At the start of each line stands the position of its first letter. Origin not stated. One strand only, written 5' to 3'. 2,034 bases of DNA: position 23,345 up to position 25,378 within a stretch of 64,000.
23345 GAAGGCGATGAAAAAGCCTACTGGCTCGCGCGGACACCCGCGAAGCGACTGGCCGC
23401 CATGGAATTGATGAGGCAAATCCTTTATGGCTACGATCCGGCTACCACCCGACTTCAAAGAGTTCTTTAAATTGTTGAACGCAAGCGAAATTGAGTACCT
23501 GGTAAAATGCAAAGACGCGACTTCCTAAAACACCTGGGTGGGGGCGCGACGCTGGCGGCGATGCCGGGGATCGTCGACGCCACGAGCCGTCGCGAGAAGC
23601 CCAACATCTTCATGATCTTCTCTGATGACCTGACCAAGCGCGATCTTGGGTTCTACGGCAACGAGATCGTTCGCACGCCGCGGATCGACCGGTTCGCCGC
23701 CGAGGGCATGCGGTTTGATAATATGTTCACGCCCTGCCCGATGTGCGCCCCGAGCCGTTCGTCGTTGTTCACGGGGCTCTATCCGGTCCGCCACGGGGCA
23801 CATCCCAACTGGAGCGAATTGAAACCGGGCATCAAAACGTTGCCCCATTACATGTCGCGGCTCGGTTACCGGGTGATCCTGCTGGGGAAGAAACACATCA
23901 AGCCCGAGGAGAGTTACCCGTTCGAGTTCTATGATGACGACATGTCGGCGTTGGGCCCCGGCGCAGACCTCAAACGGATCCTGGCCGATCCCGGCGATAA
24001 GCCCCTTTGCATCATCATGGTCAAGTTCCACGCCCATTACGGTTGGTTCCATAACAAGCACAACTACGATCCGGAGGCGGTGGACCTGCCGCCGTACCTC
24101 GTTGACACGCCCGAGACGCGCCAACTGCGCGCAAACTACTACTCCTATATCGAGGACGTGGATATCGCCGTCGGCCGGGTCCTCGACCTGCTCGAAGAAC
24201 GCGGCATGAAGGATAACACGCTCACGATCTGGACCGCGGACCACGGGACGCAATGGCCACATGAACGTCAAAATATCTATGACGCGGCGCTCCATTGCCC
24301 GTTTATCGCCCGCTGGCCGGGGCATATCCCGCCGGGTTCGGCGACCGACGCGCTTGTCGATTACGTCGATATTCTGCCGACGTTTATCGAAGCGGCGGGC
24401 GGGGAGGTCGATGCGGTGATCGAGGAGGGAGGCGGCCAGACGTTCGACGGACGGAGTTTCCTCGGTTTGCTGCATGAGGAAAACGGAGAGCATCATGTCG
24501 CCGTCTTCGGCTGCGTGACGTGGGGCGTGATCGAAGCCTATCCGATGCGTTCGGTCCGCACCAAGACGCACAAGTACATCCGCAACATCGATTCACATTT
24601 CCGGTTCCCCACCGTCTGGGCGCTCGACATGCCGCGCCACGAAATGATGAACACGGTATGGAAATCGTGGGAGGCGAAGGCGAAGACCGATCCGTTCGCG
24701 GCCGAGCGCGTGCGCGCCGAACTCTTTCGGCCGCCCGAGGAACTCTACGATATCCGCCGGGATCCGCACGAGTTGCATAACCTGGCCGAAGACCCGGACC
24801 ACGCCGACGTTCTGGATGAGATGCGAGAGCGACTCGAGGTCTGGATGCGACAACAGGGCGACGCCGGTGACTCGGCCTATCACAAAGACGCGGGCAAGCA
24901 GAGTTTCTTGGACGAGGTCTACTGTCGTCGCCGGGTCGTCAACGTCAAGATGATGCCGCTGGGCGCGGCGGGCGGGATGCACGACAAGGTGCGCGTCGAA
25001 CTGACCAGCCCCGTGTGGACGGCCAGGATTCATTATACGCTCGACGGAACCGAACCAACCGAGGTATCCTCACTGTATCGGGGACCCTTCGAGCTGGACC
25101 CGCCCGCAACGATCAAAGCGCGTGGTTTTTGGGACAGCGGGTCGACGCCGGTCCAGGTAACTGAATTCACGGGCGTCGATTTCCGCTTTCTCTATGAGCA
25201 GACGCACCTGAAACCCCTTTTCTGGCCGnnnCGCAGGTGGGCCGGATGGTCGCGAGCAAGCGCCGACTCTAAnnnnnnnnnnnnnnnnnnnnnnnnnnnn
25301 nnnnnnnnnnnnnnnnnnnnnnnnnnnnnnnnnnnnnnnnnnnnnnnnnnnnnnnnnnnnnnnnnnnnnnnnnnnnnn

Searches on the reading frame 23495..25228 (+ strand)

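Call 26: search_protein_families(library=pfam, proteins=[window:23495-25228:+], max_evalue=0.001)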
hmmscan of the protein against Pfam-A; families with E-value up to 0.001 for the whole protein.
window:23495-25228:+ (578 aa): 5 families
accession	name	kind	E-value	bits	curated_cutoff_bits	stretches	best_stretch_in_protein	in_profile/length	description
PF00884.28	Sulfatase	-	1.1e-40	140.3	25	1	36-302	1-300/301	Sulfatase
PF16347.10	SGSH_C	-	5.1e-17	62.9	29.3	2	258-367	8-112/154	N-sulphoglucosamine sulphohydrolase, C-terminal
PF13290.12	CHB_HEX_C_1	-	2.6e-12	46.9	22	1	493-550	4-61/67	Chitobiase/beta-hexosaminidase C-terminal domain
PF01663.27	Phosphodiest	-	1.1e-10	42.1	23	1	194-253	183-222/342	Type I phosphodiesterase / nucleotide pyrophosphatase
PF13287.12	Fn3_assoc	-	2e-10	41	23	1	501-547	1-47/59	Fn3 associated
